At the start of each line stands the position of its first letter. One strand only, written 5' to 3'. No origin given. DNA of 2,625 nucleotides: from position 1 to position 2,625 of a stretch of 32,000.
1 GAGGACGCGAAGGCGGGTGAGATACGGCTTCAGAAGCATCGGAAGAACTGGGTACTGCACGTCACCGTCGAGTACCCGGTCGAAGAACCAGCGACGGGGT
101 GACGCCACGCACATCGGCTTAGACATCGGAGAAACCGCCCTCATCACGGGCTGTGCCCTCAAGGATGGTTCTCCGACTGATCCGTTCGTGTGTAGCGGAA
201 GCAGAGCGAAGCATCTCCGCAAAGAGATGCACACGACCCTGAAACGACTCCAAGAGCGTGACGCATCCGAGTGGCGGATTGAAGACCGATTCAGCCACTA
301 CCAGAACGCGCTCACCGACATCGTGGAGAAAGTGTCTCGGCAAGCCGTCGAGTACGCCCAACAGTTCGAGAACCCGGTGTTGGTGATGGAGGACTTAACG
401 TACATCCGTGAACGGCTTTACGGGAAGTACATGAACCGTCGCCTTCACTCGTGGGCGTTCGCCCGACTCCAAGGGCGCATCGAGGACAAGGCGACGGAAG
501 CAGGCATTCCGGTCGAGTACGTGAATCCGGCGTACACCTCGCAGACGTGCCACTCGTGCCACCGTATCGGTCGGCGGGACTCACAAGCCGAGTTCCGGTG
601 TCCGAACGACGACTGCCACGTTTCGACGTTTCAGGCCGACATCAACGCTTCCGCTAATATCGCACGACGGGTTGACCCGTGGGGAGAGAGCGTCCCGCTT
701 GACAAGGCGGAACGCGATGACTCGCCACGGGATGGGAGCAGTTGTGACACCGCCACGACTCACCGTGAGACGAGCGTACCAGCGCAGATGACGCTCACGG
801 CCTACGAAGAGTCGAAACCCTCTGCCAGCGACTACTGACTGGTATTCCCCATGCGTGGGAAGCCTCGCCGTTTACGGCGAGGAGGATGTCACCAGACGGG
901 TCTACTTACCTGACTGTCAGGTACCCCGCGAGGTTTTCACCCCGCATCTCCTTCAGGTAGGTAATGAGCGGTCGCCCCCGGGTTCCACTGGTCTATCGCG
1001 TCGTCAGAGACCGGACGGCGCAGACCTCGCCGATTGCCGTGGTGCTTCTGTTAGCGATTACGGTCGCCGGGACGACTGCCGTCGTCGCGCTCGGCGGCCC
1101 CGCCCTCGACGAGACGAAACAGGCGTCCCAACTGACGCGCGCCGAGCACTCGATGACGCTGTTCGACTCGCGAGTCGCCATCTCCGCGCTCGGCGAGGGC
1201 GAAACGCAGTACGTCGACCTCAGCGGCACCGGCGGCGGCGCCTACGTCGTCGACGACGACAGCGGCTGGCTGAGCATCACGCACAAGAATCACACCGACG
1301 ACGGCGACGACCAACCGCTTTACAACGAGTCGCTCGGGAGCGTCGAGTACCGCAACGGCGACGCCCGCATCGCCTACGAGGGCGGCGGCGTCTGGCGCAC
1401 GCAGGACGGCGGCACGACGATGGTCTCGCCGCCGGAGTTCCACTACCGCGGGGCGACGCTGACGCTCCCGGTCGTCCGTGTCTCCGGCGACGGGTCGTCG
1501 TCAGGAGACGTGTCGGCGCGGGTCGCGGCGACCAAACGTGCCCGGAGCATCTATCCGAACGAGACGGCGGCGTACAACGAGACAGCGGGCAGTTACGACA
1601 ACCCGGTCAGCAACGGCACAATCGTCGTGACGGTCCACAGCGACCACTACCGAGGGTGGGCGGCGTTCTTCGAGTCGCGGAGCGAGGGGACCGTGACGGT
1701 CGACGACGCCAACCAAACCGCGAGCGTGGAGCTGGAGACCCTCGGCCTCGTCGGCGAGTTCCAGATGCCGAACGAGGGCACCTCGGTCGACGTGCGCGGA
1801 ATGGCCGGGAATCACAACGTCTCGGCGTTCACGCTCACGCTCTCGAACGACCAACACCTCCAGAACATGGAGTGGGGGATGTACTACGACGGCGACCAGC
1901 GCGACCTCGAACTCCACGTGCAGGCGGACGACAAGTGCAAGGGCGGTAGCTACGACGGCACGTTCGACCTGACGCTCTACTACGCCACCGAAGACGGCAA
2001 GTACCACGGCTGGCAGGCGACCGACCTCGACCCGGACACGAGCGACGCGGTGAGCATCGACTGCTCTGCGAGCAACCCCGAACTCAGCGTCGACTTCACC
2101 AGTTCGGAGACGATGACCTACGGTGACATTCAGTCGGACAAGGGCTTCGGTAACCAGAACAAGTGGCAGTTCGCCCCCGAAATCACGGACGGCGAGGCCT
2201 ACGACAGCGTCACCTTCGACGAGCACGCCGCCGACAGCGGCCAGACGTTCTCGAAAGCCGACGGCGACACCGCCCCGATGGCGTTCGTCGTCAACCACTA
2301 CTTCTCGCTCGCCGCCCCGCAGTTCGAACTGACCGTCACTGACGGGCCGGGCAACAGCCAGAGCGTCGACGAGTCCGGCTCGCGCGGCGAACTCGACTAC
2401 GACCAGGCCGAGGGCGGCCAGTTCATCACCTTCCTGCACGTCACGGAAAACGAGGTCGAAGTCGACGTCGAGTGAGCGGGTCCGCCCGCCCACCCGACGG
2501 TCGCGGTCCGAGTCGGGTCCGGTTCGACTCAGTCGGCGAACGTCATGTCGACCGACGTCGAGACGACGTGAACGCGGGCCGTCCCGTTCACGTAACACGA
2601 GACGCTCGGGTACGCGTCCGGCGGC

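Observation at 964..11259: Type-IV-pilus-like machine: 7-gene translationally coupled operon plus a convergent sixth pilin-like gene, all 'pilins' unusually large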

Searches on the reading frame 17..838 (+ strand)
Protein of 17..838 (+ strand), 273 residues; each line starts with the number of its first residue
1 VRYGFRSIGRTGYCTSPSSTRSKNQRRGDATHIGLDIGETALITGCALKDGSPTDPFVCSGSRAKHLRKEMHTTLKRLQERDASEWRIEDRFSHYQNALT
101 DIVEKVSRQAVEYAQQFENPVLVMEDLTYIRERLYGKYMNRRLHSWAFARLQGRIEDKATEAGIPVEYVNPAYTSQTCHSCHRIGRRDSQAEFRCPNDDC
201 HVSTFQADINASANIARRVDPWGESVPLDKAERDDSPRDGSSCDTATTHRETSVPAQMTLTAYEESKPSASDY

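Call 38: search_protein_families(library=pfam, proteins=[window:17-838:+], max_evalue=0.001)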
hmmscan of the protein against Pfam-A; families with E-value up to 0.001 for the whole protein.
window:17-838:+ (273 aa): 1 family
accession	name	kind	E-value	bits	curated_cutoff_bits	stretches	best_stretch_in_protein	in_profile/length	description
PF07282.18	Cas12f1-like_TNB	-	1e-17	64.4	26.3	1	148-215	1-60/60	Cas12f1-like, TNB domain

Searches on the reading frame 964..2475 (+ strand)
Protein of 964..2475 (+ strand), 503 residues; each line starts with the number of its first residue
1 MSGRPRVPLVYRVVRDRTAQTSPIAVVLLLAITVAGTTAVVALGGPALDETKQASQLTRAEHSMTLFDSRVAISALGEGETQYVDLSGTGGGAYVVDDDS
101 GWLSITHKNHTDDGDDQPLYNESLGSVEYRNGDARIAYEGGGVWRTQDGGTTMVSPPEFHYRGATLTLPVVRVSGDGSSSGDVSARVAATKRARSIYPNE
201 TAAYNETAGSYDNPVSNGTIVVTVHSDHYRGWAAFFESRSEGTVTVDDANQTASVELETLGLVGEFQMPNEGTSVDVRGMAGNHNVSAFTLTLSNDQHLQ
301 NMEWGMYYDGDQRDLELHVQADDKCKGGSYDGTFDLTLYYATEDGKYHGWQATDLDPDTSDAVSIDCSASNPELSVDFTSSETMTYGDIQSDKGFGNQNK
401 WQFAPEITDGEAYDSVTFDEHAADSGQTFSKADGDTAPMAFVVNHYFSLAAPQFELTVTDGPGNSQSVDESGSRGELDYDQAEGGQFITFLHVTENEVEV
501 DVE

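Call 3: search_protein_families(library=pfam, proteins=[window:964-2475:+], max_evalue=0.01)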
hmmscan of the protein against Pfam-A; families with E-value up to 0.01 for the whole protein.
window:964-2475:+ (503 aa): 2 families
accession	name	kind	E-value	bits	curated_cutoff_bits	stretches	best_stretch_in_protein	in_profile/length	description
PF23985.1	DUF7308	-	2.5e-58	197.9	27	1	277-480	2-200/200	Domain of unknown function (DUF7308)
PF23960.2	DUF7289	-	1.2e-21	77.8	27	1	20-256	3-219/238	Family of unknown function (DUF7289)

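Call 4: search_protein_families(library=ncbifam, proteins=[window:964-2475:+], max_evalue=0.01)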
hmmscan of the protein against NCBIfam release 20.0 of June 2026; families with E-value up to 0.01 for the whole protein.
window:964-2475:+ (503 aa): 0 families

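Call 11: list_cluster_members(proteins=[window:964-2475:+, window:2529-3299:-, window:3296-3805:-, window:3802-4797:-, window:4785-5417:-, window:5414-5914:-, window:5914-7956:-, window:7957-11259:-])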
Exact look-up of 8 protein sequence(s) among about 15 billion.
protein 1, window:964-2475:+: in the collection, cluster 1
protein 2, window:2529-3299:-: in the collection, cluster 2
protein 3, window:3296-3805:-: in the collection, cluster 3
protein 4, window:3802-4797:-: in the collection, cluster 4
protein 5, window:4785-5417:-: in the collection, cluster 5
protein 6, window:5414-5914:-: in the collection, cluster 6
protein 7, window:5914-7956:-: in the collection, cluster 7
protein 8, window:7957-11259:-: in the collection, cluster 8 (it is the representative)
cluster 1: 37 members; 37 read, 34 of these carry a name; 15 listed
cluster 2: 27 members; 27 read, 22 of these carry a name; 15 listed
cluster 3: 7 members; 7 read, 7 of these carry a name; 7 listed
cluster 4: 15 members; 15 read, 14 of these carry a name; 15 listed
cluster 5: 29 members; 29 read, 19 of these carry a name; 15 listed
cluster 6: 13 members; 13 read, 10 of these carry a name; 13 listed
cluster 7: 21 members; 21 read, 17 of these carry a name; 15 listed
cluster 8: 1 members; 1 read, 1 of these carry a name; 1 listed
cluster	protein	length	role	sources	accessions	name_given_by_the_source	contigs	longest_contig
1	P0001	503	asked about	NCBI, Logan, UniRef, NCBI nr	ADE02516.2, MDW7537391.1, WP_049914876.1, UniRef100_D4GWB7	DUF7289 family protein [Haloferax volcanii] | Secreted glycoprotein n=1 Tax=Haloferax volcanii (strain ATCC 29605 / DSM 3757 / JCM 8879 ... | hypothetical protein [Haloferax volcanii]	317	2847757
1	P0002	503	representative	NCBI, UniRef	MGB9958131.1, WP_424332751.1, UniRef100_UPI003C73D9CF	DUF7289 family protein [Haloferax prahovense] | DUF7289 family protein n=1 Tax=Haloferax prahovense TaxID=381852 RepID=UPI003C73D9CF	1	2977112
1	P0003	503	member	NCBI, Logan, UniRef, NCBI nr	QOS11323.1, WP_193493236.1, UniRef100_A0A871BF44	putative secreted glycoprotein [Haloferax gibbonsii] | Secreted glycoprotein n=1 Tax=Haloferax gibbonsii TaxID=35746 RepID=A0A871BF44_HALGI | hypothetical protein [Haloferax gibbonsii]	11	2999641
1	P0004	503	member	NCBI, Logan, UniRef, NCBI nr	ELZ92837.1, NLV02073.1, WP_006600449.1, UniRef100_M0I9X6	DUF7289 family protein [Haloferax volcanii] | DUF7308 domain-containing protein n=2 Tax=Haloferax volcanii TaxID=2246 RepID=M0I9X6_HALVO | hypothetical protein [Haloferax alexandrinus]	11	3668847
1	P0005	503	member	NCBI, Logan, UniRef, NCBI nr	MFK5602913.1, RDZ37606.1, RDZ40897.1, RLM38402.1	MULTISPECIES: hypothetical protein [Haloferax] | Uncharacterized protein n=1 Tax=Haloferax sp. Atlit-48N TaxID=2077198 ...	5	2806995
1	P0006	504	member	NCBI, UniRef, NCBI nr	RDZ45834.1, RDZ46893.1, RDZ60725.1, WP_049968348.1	hypothetical protein C5B91_04280 [Haloferax sp. Atlit-10N] | DUF7289 family protein n=1 Tax=Haloferax TaxID=2251 RepID=UPI0006791FF5 | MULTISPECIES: hypothetical protein [Haloferax]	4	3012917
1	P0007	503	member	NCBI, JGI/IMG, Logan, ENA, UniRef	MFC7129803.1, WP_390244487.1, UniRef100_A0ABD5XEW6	DUF7289 family protein [Haloferax chudinovii] | DUF7308 domain-containing protein n=1 Tax=Haloferax chudinovii TaxID=1109010 ...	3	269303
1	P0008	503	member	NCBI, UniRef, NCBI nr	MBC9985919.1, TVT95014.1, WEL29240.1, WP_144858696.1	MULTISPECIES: DUF7289 family protein [Haloferax] | DUF7308 domain-containing protein n=1 Tax=Haloferax volcanii TaxID=2246 ... | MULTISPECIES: hypothetical protein [Haloferax]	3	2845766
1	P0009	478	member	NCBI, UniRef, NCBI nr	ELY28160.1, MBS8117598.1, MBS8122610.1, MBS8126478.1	hypothetical protein JK354_00235 [Haloferax volcanii] | DUF7308 domain-containing protein n=2 Tax=Haloferax volcanii TaxID=2246 RepID=L9UTA7_HALVD | hypothetical protein C498_12973 [Haloferax volcanii DS2]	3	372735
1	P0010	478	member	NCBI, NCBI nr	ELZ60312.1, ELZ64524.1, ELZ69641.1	hypothetical protein C458_05154 [Haloferax sp. ATCC BAA-644] | hypothetical protein C460_05355 [Haloferax sp. ATCC BAA-646]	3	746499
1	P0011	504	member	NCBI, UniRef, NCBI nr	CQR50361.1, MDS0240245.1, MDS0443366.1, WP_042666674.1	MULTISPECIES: DUF7289 family protein [Haloferax] | DUF7308 domain-containing protein n=1 Tax=Haloferax massiliensis TaxID=1476858 ... | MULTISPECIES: hypothetical protein [Haloferax]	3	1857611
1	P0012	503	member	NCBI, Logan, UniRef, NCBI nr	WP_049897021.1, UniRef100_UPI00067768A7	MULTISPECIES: hypothetical protein [unclassified Haloferax] | DUF7289 family protein n=1 Tax=unclassified Haloferax TaxID=2625095 RepID=UPI00067768A7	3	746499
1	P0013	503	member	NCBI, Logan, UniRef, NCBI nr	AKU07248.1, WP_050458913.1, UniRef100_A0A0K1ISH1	DUF7289 family protein [Haloferax gibbonsii] | DUF7308 domain-containing protein n=1 Tax=Haloferax gibbonsii TaxID=35746 ... | hypothetical protein [Haloferax gibbonsii]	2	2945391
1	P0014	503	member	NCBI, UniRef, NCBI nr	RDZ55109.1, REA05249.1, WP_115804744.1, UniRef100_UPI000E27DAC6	hypothetical protein DEQ92_02925 [Haloferax sp. Atlit-6N] | DUF7289 family protein n=1 Tax=unclassified Haloferax TaxID=2625095 RepID=UPI000E27DAC6 | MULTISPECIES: hypothetical protein [unclassified Haloferax]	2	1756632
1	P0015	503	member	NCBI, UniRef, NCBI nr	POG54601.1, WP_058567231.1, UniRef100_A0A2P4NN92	DUF7289 family protein [Haloferax marisrubri] | DUF7308 domain-containing protein n=1 Tax=Haloferax marisrubri TaxID=1544719 ... | hypothetical protein [Haloferax marisrubri]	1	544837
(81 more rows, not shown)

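Call 25: find_encoding_contigs(protein=window:964-2475:+, flank=2000, max_places=2)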
Protein window:964-2475:+ (503 aa): 24 contigs read that carry it; 2 places shown.
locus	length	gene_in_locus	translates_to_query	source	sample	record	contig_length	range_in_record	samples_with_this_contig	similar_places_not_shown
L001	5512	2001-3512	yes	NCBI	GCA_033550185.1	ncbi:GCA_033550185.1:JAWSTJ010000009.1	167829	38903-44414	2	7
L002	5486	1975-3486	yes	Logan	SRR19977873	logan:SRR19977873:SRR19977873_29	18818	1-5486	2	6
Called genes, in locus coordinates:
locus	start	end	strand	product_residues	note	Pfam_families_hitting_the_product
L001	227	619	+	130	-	PF01797:Y1_Tnp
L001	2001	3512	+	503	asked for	PF23960:DUF7289, PF23985:DUF7308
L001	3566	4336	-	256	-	PF23960:DUF7289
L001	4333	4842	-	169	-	PF23928:DUF7266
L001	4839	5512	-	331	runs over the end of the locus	-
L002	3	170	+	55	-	?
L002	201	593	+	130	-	PF01797:Y1_Tnp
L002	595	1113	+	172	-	-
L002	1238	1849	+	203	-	PF07282:Cas12f1-like_TNB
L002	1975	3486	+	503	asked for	PF23960:DUF7289, PF23985:DUF7308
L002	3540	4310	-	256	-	PF23960:DUF7289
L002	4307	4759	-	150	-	PF23928:DUF7266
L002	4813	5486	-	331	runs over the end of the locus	-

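Call 40: search_protein_families(library=pfam, proteins=[window:964-2475:+], max_evalue=10)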
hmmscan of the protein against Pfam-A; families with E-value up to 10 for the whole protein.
window:964-2475:+ (503 aa): 3 families
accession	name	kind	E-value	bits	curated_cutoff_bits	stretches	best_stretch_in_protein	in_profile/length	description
PF23985.1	DUF7308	-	2.5e-58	197.9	27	1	277-480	2-200/200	Domain of unknown function (DUF7308)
PF23960.2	DUF7289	-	1.2e-21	77.8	27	1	20-256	3-219/238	Family of unknown function (DUF7289)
PF13663.11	DUF4148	-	0.16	12.8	27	1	29-62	6-41/62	Domain of unknown function (DUF4148)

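Call 44: find_homologous_proteins(query=window:964-2475:+, max_evalue=0.001)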
Query window:964-2475:+ (503 aa): 644 proteins with E <= 0.001 among 8000 candidates; the best 120 are listed.
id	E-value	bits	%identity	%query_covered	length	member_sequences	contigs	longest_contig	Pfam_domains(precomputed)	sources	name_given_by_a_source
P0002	0.0e+0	1036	90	100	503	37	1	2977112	PF23985.2,PF23960.3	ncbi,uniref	ncbi:DUF7289 family protein [Haloferax prahovense]|uniref:DUF7289 family protein n=1 Tax=Haloferax p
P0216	3.6e-291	984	85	100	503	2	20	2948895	PF23985.2,PF23960.3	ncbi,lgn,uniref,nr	ncbi:hypothetical protein E6P09_08840 [Haloferax mediterranei ATCC 33500]|uniref:DUF7308 domain-cont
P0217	1.5e-241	821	71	100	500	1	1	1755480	PF23985.2,PF23960.3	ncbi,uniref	ncbi:hypothetical protein [Haloferax sp. DFSO60]|uniref:DUF7289 family protein n=1 Tax=Haloferax sp.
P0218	4.9e-241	819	72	100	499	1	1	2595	PF23985.2,PF23960.3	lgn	-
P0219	1.8e-191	656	58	99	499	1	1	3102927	PF23985.2,PF23960.3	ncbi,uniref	ncbi:hypothetical protein ACH9L7_07030 [Haloferax sp. S1W]|uniref:DUF7289 family protein n=1 Tax=Hal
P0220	1.3e-187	643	57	99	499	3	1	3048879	PF23985.2,PF23960.3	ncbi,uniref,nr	ncbi:hypothetical protein KU306_10470 [Haloferax larsenii]|uniref:DUF7308 domain-containing protein 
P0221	1.5e-186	639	57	100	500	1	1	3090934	PF23985.2,PF23960.3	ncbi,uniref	ncbi:hypothetical protein [Haloferax sp. YSSS75]|uniref:DUF7289 family protein n=1 Tax=Haloferax sp.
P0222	1.5e-185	636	57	100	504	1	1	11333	PF23985.2,PF23960.3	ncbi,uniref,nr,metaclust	ncbi:DUF7289 family protein [Haloferax profundi]|uniref:DUF7308 domain-containing protein n=1 Tax=Ha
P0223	2.4e-183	629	57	99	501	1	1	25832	PF23985.2,PF23960.3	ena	-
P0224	3.2e-182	625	57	99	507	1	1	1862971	PF23985.2,PF23960.3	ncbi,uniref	ncbi:hypothetical protein [Haloferax sp. DFSO52]|uniref:DUF7289 family protein n=1 Tax=Haloferax sp.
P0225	3.6e-182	625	56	100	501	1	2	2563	PF23985.2,PF23960.3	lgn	-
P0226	6.4e-180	618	57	100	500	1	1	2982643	PF23985.2,PF23960.3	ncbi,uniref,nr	ncbi:hypothetical protein GJR96_14685 [Haloferax sp. MBLA0076]|uniref:DUF7308 domain-containing prot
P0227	1.5e-176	606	55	100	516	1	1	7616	PF23985.2,PF23960.3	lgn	-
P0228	5.4e-176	605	54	100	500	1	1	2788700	PF23985.2,PF23960.3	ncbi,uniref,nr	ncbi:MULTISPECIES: hypothetical protein [Haloferax]|uniref:DUF7308 domain-containing protein n=2 Tax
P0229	1.1e-175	604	55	99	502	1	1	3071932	PF23985.2,PF23960.3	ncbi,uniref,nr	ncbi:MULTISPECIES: hypothetical protein [Haloferax]|uniref:DUF7308 domain-containing protein n=1 Tax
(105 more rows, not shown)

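Call 55: predict_structure(alignment_id=A2)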
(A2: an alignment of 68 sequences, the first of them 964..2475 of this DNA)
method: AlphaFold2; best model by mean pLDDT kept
length: 503 residues; sequences in the alignment: 68
mean_pLDDT: 86.7   pTM: 0.57
mean pLDDT of the five models: 86.7, 86.4, 84.9, 84.8, 83.5
residues with pLDDT >= 90: 286; 70-90: 151; 50-70: 54; < 50: 12
segments of 3 or more residues with pLDDT < 50: 1-4, 15-18
pLDDT, mean of each block of 10 residues (from residue 1): 52 50 68 68 70 88 95 86 81 93 93 89 96 93 94 92 83 92 92 92 87 83 97 92 92 83 79 87 89 87 92 94 90 96 92 96 92 95 96 66 90 96 93 97 96 91 71 91 63 95 89
secondary structure, 60 per line:
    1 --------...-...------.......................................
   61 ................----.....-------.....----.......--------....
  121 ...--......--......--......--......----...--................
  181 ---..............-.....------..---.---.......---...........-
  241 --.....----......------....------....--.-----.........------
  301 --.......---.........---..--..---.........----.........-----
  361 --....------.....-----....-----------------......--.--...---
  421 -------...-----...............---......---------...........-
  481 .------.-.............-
elements in order: H22-76 E81-85 E93-97 E102-108 E117-123 E126-131 E134-139 E142-147 E150-155 E160-162 E165-180 E184-197 E199-203 E219-225 H229-239 E243-247 E252-257 E264-267 E274-277 E286-294 E303-309 E313-321 E334-342 E347-355 E363-366 E373-377 E383-386 H404-409 E415-417 E428-430 E436-438 H439-450 E454-459 E469-479 E490-502

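Call 60: fold_search(model_id=the predicted structure, library=pdb)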
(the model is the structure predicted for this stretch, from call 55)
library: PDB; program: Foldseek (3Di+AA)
matches with E <= 10: 858; with E <= 0.001: 0
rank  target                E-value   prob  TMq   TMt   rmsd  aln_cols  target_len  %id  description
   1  9he8_B                2.3e-03  0.18  0.14  0.13  19.7       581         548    9  The molecular structure of a beta-1,4-D-xylosidase from the probiotic bacterium Levilactobacillus brevis (released 2025-01-15)
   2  9he8_A                2.7e-03  0.18  0.14  0.14  19.6       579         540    8  The molecular structure of a beta-1,4-D-xylosidase from the probiotic bacterium Levilactobacillus brevis (released 2025-01-15)
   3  5mc9_A                5.5e-03  0.08  0.10  0.09  23.8       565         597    8  Crystal structure of the heterotrimeric integrin-binding region of laminin-111 (released 2017-02-08)
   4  8smu_B                7.6e-03  0.05  0.08  0.09  26.0       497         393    7  Integral fusion of the HtaA CR2 domain from Corynebacterium diphtheriae within EGFP (released 2023-09-27)
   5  8smu_D                1.1e-02  0.04  0.07  0.09  26.0       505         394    6  Integral fusion of the HtaA CR2 domain from Corynebacterium diphtheriae within EGFP (released 2023-09-27)
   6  8smu_C                1.5e-02  0.03  0.07  0.09  26.6       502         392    8  Integral fusion of the HtaA CR2 domain from Corynebacterium diphtheriae within EGFP (released 2023-09-27)
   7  8smu_A                1.5e-02  0.03  0.07  0.09  26.8       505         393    8  Integral fusion of the HtaA CR2 domain from Corynebacterium diphtheriae within EGFP (released 2023-09-27)
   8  3zxl_B                2.6e-02  0.09  0.13  0.13  21.7       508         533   11  Engineering the active site of a GH43 glycoside hydrolase generates a biotechnologically significant enzyme that displ (released 2012-04-18)
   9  2wjs                  3.9e-02  0.06  0.12  0.11  21.2       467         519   10  Crystal structure of the LG1-3 region of the laminin alpha2 chain (released 2009-06-23)
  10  1okq                  3.9e-02  0.04  0.10  0.11  19.2       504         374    8  LAMININ ALPHA 2 CHAIN LG4-5 DOMAIN PAIR, CA1 SITE MUTANT (released 2003-09-11)
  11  3qcw_A                4.3e-02  0.08  0.13  0.08  21.5       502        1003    8  Structure of neurexin 1 alpha (domains LNS1-LNS6), no splice inserts (released 2011-06-15)
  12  3asi                  4.3e-02  0.06  0.10  0.12  21.8       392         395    8  Alpha-Neurexin-1 ectodomain fragment; LNS5-EGF3-LNS6 (released 2011-04-13)
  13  6rd3_A                4.3e-02  0.05  0.09  0.12  26.3       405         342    9  Crystal structure of the wild type OmpK36 from Klebsiella pneumonia (released 2019-09-11)
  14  2r89_A                4.3e-02  0.04  0.08  0.11  29.7       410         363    8  Crystal structure of the long-chain fatty acid transporter FadL mutant delta N3 (released 2008-09-23)
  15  7e5t_E                5.1e-02  0.03  0.07  0.09  21.9       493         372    5  Crystal structure of Fsa2 (released 2021-06-30)
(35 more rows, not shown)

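Call 78: fold_search(model_id=the predicted structure, library=viral)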
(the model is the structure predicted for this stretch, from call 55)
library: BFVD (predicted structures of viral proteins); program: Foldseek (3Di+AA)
matches with E <= 10: 816; with E <= 0.001: 3
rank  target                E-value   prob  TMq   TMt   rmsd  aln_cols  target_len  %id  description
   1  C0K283                7.3e-05  0.33  0.10  0.08  23.4       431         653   10  CPm [Tomato infectious chlorosis virus]
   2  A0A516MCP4            4.4e-04  0.21  0.12  0.12  21.9       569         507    7  (no name in the UniProt tables at hand)
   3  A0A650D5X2            5.7e-04  0.35  0.14  0.12  26.2       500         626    8  Minor coat protein [Areca palm velarivirus 1]
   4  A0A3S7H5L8            1.0e-03  0.16  0.10  0.08  23.4       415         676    8  Minor coat protein [Arracacha latent virus C]
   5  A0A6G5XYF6            1.5e-03  0.23  0.12  0.11  21.1       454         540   10  (no name in the UniProt tables at hand)
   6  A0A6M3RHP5            1.9e-03  0.08  0.08  0.06  23.2       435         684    7  CPm [Malus domestica virus A]
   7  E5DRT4                5.0e-03  0.11  0.08  0.05  16.6       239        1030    9  Gp9plus10 baseplate wedge tail fiber connector and baseplate wedge subunit and tail pin [Aeromonas phage 65]
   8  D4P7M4                5.6e-03  0.30  0.18  0.12  17.1       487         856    9  Tail fiber protein [Rhodococcus phage ReqiPoco6]
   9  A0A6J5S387            5.6e-03  0.23  0.14  0.19  19.8       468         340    9  Tail protein [uncultured Caudovirales phage]
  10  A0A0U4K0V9            6.6e-03  0.33  0.17  0.12  20.5       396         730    9  Minor tail protein [Arthrobacter phage Rings]
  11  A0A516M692            7.0e-03  0.11  0.12  0.09  22.3       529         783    9  (no name in the UniProt tables at hand)
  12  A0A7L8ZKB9            7.4e-03  0.33  0.08  0.10  12.5       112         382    8  Uncharacterized protein [Campylobacter phage F379]
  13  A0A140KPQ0            9.2e-03  0.07  0.10  0.08  23.2       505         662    9  Putative viral coat protein [Little cherry virus 1]
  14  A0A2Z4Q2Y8            1.0e-02  0.14  0.15  0.13  22.1       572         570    9  (no name in the UniProt tables at hand)
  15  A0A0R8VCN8            1.0e-02  0.06  0.10  0.08  27.2       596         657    8  (no name in the UniProt tables at hand)
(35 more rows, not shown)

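Call 80: search_solved_structures(query=A2, max_evalue=1)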
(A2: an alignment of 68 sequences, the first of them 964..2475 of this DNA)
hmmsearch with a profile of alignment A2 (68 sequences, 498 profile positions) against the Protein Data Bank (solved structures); distinct sequences matched with E-value up to 1: 0.
